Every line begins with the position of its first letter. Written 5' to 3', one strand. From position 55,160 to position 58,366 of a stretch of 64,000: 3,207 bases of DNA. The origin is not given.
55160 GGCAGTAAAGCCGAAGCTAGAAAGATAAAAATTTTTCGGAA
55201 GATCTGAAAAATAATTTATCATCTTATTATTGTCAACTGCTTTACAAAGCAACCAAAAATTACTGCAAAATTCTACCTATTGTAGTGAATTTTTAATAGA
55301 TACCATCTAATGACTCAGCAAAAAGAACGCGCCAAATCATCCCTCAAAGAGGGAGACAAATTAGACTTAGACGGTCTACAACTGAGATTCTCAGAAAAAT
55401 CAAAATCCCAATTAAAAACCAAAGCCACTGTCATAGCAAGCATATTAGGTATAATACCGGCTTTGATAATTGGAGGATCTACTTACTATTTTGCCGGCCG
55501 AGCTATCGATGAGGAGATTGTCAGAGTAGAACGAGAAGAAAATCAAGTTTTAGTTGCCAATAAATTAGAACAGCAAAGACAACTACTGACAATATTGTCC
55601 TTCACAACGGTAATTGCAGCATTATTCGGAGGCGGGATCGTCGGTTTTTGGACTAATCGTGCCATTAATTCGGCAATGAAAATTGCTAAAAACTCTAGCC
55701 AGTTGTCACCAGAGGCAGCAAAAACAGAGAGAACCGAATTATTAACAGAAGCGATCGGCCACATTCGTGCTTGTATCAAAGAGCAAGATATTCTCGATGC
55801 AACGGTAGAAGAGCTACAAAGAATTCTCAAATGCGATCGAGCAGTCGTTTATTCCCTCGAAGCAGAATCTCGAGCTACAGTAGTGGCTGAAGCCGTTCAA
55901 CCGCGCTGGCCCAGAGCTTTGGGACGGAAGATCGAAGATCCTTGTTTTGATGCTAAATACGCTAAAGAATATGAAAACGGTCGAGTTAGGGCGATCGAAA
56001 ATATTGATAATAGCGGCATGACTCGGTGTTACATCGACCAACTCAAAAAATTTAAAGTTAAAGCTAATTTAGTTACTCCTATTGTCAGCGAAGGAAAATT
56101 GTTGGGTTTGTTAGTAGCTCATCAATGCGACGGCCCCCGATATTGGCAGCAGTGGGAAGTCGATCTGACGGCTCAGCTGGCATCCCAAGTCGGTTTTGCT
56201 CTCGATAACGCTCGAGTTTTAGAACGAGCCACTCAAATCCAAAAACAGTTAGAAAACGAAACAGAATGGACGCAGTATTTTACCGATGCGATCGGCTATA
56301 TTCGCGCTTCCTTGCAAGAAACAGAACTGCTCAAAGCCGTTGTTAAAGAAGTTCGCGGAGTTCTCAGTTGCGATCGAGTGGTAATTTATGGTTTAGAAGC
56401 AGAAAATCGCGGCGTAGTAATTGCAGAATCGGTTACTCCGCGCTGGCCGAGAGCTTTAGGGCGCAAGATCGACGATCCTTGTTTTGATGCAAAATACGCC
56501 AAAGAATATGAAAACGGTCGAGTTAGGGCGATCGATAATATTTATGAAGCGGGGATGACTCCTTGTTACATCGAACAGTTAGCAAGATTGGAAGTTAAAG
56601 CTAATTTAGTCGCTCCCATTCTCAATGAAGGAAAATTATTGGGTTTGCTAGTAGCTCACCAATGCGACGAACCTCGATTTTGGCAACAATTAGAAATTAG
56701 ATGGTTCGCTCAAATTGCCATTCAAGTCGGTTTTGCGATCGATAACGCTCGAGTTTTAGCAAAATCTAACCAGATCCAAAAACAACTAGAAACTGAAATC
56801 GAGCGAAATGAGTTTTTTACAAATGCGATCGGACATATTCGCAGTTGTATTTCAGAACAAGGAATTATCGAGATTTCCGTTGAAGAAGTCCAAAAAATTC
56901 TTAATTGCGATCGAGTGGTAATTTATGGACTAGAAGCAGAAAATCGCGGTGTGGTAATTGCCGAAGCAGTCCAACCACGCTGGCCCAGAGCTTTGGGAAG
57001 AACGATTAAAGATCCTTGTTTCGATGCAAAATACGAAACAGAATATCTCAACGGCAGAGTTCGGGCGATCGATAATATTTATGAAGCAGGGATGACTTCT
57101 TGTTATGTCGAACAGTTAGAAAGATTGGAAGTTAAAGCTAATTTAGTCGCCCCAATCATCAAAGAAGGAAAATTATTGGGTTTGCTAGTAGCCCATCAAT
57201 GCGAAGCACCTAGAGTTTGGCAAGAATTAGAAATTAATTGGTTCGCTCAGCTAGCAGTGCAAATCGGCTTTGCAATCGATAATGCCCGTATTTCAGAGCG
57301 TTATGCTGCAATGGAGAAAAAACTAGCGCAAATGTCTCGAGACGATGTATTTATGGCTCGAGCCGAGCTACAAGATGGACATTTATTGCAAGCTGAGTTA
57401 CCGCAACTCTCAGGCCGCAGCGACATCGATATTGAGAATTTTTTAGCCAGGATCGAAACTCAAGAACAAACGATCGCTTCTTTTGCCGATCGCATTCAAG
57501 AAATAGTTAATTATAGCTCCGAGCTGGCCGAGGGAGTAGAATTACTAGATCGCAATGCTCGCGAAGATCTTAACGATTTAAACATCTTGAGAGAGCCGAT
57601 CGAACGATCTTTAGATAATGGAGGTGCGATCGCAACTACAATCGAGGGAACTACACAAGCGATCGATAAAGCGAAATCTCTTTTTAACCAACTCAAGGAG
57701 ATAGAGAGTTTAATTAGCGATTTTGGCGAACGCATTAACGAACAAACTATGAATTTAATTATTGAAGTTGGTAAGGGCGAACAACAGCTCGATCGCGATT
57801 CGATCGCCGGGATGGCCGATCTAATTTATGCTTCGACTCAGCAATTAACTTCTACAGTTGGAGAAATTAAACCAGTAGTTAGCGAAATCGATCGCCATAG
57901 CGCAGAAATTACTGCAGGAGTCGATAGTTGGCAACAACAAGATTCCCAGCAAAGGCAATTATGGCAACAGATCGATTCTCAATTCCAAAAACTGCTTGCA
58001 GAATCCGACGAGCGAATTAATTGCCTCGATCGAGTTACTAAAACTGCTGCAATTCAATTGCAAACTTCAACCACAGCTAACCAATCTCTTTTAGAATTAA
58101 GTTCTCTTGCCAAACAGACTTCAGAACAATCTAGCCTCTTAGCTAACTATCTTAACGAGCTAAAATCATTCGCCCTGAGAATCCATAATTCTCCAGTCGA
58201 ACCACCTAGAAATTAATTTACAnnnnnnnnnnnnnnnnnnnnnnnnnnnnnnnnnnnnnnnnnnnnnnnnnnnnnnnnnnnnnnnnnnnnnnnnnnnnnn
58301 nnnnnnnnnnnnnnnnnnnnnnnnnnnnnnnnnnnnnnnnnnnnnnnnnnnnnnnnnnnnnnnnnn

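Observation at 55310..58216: PixJ-like receptor with three tandem DXCF cyanobacteriochrome GAFs in which the canonical Cys-His is Cys-Tyr, joined to a degenerate MCP tip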

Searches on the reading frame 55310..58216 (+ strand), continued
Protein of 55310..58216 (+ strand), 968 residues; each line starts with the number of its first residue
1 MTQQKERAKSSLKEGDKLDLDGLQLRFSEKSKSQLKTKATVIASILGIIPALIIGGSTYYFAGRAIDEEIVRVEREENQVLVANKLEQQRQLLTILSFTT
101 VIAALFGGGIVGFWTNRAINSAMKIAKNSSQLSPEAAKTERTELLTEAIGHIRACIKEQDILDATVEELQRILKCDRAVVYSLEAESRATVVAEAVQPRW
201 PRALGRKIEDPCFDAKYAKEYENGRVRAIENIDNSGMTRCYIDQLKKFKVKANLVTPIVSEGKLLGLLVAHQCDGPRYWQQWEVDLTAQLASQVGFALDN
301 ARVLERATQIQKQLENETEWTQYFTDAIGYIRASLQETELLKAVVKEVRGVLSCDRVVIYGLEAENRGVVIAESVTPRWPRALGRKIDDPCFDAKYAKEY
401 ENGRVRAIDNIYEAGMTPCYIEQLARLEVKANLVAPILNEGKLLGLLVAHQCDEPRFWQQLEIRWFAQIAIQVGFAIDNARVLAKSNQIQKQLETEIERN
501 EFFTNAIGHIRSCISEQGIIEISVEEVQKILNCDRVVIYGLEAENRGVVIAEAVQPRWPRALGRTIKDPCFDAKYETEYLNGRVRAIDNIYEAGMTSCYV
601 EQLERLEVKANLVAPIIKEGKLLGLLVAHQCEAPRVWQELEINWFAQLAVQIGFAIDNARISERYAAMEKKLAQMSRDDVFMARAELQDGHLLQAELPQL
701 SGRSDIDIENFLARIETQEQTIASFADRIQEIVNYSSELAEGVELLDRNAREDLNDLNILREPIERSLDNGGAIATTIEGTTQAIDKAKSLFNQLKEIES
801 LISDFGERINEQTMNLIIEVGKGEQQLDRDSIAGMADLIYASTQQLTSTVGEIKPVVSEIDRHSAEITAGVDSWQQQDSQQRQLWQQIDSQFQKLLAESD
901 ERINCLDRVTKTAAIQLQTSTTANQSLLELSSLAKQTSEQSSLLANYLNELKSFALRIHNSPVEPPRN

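Call 51: find_encoding_contigs(protein=P0046, flank=7000, max_places=1)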
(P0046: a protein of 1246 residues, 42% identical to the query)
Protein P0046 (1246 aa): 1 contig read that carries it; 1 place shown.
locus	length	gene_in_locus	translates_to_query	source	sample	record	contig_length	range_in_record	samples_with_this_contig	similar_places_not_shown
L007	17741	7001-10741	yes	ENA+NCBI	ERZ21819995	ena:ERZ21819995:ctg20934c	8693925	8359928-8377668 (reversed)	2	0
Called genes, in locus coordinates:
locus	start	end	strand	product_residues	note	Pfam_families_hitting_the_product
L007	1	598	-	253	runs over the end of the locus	PF13409:GST_N_2, PF13417:GST_N_3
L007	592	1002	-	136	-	PF20791:Acyl-ACP_TE_C (faint), PF13279:4HBT_2, PF03061:4HBT (weak)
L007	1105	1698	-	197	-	PF00440:TetR_N, PF16925:TetR_C_13, PF21993:TetR_C_13_2, PF16859:TetR_C_11 (weak), PF13977:TetR_C_6 (weak), PF17922:TetR_C_17 (weak)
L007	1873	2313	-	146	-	PF00903:Glyoxalase, PF13669:Glyoxalase_4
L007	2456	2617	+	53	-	-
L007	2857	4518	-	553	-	PF00395:SLH (weak), PF04966:OprB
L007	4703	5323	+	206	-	PF01209:Ubie_methyltran, PF13489:Methyltransf_23, PF13847:Methyltransf_31, PF08241:Methyltransf_11, PF08242:Methyltransf_12, PF13649:Methyltransf_25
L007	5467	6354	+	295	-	PF05050:Methyltransf_21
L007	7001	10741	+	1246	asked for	PF01590:GAF, PF13185:GAF_2, PF01590:GAF, PF01590:GAF, PF13185:GAF_2, PF01590:GAF, PF13185:GAF_2, PF01590:GAF, +8 more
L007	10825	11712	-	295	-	PF03372:Exo_endo_phos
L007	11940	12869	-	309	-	PF12697:Abhydrolase_6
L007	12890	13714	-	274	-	PF01073:3Beta_HSD, PF01370:Epimerase, PF03435:Sacchrp_dh_NADP (weak), PF03807:F420_oxidored (weak), PF13460:NAD_binding_10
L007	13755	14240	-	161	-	PF00255:GSHPx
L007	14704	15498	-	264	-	-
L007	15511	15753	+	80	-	-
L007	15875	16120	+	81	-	PF12797:Fer4_2 (faint), PF13237:Fer4_10 (faint), PF00037:Fer4 (weak), PF12837:Fer4_6 (weak), PF14697:Fer4_21, PF12838:Fer4_7, PF13187:Fer4_9 (weak), PF00037:Fer4 (weak), +5 more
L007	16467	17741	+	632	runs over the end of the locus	PF13522:GATase_6, PF13537:GATase_7, PF01380:SIS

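Call 52: find_encoding_contigs(protein=P0092, flank=7000, max_places=1)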
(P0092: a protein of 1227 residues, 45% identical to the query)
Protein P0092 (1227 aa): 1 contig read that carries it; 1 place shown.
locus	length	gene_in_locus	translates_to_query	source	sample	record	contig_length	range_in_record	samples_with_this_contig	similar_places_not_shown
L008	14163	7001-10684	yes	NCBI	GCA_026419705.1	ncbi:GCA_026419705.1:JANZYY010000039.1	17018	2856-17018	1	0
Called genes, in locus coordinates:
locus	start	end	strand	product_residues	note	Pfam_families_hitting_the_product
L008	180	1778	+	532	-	PF02129:Peptidase_S15, PF08530:PepX_C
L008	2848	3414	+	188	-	-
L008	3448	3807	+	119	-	-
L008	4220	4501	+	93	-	-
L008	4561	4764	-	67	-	-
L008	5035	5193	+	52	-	-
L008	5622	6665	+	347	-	PF12849:PBP_like_2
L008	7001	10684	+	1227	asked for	PF01590:GAF, PF01590:GAF, PF13185:GAF_2 (weak), PF01590:GAF, PF13185:GAF_2, PF01590:GAF, PF13185:GAF_2 (weak), PF00015:MCPsignal, +4 more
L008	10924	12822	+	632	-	PF01584:CheW, PF00072:Response_reg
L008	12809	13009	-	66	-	-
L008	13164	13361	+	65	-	-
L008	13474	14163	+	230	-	?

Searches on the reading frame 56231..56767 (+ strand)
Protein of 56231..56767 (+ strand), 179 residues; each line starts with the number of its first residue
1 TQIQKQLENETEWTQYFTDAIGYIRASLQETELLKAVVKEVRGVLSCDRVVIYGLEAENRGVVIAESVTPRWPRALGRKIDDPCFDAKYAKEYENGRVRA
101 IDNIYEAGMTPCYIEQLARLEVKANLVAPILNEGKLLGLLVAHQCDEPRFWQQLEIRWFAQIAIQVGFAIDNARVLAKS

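Call 20: search_solved_structures(query=window:56231-56767:+, max_evalue=0.001, show_alignments=3)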
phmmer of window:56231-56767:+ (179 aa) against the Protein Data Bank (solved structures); distinct sequences matched with E-value up to 0.001: 46.
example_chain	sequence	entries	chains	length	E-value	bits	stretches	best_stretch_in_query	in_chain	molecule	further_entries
3vv4_A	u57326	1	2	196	1.1e-37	132.8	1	33-171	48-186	Methyl-accepting chemotaxis protein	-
2m7u_A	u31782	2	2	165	1.4e-36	129.2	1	33-171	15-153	Methyl-accepting chemotaxis protein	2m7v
4fof_A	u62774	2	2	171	1.6e-36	129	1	33-171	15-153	Methyl-accepting chemotaxis protein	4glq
6p58_A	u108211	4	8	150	2.1e-36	128.6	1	33-165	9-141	Methyl-accepting chemotaxis protein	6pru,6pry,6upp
6oap_A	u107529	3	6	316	1.3e-31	113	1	6-175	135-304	Dual sensor histidine kinase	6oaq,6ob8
8k9o_A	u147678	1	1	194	3.5e-29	105.1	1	3-177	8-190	histidine kinase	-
6mgh_A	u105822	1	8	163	5.8e-29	104.4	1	32-171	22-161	miRFP670nano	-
7lsc_A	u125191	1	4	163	5.1e-26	94.8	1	32-171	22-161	miRFP670nano3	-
7ckv_A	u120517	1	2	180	1.2e-25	93.6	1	27-177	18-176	RcaE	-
6bhn_A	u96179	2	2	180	4.6e-23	85.2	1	22-175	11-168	Methyl-accepting chemotaxis sensory transducer with phytochrome sensor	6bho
5dfx_A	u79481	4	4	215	6.2e-23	84.8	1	32-178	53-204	Histidine kinase | Sensory transduction histidine kinase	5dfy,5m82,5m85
5zoh_A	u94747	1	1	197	1.3e-22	83.7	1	33-177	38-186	Methyl-accepting chemotaxis protein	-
3w2z_A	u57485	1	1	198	1.2e-21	80.6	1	33-177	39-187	Methyl-accepting chemotaxis protein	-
7lsd_A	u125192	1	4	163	2.1e-21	79.8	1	32-171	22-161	miRFP718nano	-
6xhg_A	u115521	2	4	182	2.4e-15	60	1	31-177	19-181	JSC1_58120g3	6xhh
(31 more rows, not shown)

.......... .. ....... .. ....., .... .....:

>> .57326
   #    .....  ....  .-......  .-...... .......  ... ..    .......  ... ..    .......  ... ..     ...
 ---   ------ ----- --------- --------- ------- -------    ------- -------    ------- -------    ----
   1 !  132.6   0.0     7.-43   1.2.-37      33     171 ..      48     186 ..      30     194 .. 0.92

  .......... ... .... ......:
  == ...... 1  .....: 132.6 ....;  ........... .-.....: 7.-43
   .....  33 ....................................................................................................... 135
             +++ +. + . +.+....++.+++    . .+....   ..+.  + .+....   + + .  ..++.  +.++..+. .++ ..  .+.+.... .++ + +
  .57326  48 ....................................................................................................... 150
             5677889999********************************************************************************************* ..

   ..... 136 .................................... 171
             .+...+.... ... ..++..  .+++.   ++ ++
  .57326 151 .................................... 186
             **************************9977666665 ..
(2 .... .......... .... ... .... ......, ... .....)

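Call 30: search_protein_representatives(protein=window:56231-56767:+)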
Query: 179 residues. Proteins with E-value up to 0.001 (for the whole library): 6178; up to 1e-10: 3957; up to 1e-30: 1175. The best 150 are listed.
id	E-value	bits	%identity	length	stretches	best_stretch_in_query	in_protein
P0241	0.0e+00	1952.2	62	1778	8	3-178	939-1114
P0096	0.0e+00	1003.6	53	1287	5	1-177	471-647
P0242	4.2e-284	948.2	55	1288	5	3-177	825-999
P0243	4.0e-256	857.1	56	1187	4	2-179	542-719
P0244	1.1e-243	816.6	55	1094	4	2-177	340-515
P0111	2.1e-235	789.6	67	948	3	2-178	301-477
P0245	2.7e-208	701.4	60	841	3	3-175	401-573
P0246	1.5e-201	679.4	39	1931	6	6-175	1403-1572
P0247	3.9e-199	671.5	49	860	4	6-177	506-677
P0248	1.8e-198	669.4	39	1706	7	33-173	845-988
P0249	1.4e-187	633.9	47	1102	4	4-177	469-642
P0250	1.0e-186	631.1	47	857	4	9-177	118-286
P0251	4.8e-186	628.9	55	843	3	5-176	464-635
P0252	1.0e-184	624.6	33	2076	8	7-176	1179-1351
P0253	7.4e-184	621.8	40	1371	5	16-176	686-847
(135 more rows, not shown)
